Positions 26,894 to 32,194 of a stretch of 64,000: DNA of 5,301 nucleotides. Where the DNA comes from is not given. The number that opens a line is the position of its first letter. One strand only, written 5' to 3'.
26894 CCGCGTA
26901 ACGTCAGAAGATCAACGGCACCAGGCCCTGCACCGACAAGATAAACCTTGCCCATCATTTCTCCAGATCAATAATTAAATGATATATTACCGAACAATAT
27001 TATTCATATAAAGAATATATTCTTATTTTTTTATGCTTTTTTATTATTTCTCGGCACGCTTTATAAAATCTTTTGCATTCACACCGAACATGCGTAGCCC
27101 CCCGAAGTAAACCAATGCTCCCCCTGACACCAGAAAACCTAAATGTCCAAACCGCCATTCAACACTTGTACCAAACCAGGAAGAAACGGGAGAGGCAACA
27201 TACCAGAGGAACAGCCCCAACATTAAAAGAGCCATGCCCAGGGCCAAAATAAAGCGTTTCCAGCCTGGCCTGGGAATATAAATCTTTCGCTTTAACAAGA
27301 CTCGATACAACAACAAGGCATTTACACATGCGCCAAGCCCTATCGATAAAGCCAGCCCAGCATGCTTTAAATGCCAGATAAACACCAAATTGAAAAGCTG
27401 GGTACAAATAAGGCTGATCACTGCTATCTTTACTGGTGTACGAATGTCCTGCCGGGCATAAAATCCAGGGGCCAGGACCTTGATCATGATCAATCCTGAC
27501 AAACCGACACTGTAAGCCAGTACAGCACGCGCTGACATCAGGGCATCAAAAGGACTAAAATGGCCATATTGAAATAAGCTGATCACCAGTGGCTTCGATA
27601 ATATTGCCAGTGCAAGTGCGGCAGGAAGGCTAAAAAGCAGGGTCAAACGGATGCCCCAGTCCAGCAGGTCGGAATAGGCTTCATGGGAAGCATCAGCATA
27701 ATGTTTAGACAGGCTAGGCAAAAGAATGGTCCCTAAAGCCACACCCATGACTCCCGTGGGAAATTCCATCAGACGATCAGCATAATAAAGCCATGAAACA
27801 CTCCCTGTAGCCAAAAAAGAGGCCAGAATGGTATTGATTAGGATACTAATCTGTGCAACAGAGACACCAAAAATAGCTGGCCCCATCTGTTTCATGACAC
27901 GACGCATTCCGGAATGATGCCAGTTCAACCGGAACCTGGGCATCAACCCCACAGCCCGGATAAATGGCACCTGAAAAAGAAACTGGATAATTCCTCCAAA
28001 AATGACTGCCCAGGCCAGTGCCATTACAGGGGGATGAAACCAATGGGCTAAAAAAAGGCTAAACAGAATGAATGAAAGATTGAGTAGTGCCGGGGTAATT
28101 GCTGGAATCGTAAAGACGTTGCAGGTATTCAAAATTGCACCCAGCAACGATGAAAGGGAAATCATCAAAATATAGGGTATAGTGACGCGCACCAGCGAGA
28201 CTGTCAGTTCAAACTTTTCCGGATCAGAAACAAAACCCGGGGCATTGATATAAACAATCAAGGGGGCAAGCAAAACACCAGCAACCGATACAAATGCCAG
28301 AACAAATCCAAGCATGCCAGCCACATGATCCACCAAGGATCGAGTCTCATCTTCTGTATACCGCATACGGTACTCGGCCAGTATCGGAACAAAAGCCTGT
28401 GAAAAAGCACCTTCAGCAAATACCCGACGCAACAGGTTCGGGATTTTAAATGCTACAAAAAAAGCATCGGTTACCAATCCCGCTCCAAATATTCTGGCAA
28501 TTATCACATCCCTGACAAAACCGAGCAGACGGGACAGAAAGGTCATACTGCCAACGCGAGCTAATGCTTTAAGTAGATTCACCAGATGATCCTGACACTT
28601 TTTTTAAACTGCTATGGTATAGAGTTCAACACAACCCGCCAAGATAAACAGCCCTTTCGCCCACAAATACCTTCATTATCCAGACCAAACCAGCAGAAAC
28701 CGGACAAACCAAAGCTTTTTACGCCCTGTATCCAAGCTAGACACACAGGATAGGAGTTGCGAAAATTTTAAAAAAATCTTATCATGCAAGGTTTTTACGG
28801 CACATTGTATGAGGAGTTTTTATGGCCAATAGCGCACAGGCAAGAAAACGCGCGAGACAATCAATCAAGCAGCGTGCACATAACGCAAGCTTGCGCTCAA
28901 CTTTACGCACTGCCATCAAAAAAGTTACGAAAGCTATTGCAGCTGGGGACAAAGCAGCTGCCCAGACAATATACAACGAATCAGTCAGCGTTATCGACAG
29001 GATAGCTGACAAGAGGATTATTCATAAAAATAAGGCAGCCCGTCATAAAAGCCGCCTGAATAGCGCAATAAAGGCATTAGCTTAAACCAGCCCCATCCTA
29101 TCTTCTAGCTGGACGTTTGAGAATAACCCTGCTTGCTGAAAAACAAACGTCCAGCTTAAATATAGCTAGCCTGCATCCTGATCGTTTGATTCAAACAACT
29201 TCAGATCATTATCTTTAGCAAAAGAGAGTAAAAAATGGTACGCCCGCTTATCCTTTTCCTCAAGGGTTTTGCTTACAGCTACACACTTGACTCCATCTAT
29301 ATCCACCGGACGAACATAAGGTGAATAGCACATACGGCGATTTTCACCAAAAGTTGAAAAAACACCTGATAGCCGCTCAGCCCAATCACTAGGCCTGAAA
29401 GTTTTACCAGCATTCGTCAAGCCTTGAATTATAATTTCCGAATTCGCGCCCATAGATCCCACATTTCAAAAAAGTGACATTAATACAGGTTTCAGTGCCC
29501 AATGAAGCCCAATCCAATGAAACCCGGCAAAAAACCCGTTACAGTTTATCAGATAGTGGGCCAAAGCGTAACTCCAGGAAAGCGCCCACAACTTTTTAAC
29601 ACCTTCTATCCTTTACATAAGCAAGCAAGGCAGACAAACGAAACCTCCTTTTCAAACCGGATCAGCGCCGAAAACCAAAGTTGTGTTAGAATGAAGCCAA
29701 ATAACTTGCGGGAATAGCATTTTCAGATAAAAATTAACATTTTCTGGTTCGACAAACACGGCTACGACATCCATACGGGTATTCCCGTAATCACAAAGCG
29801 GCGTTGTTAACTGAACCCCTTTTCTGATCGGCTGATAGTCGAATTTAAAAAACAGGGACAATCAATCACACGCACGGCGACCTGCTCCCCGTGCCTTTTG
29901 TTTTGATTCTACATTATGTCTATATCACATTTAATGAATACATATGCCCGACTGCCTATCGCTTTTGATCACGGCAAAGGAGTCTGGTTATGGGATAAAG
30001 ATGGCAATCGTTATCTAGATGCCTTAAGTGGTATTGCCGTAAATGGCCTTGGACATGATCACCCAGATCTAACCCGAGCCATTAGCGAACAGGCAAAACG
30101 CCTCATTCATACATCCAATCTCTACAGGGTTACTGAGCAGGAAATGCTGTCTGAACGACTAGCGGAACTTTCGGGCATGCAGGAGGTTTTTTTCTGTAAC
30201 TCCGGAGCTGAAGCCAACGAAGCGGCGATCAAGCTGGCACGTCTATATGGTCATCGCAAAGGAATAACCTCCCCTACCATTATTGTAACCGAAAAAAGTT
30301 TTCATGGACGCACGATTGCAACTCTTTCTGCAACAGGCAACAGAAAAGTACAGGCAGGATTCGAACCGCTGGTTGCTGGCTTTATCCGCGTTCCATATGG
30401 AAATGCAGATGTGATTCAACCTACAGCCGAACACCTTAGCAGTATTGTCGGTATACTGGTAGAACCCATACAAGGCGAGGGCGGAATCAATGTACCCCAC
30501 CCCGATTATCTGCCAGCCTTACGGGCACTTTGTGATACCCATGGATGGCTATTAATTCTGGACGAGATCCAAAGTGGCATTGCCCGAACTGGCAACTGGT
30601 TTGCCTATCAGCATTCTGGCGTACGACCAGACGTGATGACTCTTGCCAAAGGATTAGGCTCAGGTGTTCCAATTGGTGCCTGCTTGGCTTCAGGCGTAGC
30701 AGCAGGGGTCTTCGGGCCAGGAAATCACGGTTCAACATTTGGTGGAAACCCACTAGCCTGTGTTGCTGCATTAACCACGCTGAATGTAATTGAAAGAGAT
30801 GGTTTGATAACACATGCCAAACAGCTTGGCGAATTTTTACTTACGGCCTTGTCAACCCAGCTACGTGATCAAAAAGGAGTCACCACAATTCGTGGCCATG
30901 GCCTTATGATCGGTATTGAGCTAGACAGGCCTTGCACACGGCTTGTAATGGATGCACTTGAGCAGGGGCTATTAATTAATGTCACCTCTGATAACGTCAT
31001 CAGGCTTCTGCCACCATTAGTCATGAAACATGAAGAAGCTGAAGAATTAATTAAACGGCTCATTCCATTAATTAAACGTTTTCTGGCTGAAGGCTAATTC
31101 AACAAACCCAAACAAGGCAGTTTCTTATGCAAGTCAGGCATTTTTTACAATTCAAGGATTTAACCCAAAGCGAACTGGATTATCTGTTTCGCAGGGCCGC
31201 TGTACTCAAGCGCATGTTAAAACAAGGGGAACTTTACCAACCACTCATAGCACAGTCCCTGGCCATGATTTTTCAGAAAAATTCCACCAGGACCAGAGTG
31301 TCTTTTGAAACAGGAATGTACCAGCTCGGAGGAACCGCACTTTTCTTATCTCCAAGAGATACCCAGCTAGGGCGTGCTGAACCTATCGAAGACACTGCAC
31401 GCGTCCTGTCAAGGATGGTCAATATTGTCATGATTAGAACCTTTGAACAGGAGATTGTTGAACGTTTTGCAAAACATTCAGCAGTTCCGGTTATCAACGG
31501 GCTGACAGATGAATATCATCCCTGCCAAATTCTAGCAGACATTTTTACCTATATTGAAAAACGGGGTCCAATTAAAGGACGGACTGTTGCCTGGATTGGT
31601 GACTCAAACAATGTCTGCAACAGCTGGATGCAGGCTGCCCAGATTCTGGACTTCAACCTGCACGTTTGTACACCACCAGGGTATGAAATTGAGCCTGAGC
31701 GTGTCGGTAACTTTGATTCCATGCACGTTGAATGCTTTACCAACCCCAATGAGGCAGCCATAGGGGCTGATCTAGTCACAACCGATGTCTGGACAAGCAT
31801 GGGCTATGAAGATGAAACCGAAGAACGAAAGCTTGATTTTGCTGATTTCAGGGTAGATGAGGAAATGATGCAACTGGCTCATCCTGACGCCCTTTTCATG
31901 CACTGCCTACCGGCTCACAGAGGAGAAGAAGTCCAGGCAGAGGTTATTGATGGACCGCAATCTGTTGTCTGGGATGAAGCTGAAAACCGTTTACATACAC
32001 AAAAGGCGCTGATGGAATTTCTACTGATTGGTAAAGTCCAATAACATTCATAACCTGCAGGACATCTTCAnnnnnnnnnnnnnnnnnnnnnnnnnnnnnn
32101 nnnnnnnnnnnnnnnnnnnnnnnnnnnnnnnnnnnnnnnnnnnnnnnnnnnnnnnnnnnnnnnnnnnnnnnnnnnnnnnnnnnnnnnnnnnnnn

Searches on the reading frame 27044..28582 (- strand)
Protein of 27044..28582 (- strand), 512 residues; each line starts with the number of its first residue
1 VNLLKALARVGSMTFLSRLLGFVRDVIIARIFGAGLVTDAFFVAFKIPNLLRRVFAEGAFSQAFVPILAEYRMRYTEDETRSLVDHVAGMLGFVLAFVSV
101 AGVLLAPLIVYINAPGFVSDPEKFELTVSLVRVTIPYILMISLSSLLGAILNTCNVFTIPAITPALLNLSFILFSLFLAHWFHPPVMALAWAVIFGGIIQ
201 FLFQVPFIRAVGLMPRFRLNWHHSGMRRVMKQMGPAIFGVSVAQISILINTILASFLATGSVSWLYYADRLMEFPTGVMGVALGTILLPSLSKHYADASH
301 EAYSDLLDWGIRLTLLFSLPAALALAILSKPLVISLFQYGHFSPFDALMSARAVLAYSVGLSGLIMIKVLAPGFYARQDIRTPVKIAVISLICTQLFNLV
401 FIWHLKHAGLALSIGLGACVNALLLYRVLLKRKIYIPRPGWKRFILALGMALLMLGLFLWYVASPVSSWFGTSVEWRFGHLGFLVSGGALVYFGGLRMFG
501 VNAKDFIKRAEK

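Call 43: search_protein_families(library=ncbifam, proteins=[window:27044-28582:-], max_evalue=1e-20)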
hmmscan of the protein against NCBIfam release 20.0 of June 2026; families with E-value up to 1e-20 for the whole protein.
window:27044-28582:- (512 aa): 1 family
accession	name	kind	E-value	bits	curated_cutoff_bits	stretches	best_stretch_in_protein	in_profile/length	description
TIGR01695.1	murJ_mviN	equivalog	6.7e-145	483.7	235.55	1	2-507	1-504/506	murein biosynthesis integral membrane protein MurJ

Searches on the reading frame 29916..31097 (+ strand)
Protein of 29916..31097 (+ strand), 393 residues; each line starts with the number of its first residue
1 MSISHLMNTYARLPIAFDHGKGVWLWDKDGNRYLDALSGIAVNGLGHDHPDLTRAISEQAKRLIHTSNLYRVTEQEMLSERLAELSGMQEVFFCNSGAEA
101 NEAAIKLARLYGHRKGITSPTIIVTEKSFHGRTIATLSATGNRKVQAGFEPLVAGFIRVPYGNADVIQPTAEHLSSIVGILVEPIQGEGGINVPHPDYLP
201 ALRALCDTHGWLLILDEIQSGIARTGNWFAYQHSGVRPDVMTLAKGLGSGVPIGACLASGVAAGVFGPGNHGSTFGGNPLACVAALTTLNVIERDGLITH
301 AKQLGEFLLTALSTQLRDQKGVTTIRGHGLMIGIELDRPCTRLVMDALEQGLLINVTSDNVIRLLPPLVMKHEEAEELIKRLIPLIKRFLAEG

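Call 69: search_protein_families(library=pfam, proteins=[window:29916-31097:+], max_evalue=0.001)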
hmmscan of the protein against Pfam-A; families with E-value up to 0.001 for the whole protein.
window:29916-31097:+ (393 aa): 1 family
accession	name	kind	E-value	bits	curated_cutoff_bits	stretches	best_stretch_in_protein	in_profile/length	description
PF00202.27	Aminotran_3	-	2.2e-118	395.9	30.5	1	11-383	7-400/403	Aminotransferase class-III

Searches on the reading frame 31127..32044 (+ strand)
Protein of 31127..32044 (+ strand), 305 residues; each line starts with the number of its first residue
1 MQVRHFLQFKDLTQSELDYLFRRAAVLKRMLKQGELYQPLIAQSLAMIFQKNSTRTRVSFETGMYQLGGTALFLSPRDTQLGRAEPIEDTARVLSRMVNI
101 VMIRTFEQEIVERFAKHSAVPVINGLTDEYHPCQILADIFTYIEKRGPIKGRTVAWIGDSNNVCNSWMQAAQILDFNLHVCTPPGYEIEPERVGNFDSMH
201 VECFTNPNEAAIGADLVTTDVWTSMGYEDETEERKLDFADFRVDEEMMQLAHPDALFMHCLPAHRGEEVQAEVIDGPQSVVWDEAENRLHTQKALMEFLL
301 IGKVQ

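Call 69: search_protein_families(library=pfam, proteins=[window:31127-32044:+], max_evalue=0.001)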
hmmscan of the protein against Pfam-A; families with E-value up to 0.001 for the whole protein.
window:31127-32044:+ (305 aa): 2 families
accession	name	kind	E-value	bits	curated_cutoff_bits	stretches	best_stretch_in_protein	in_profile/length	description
PF00185.30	OTCace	-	3.9e-54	183.4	29.4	1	150-298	1-156/157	Aspartate/ornithine carbamoyltransferase, Asp/Orn binding domain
PF02729.26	OTCace_N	-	1.8e-50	171.3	29.9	1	4-143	1-147/148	Aspartate/ornithine carbamoyltransferase, carbamoyl-P binding domain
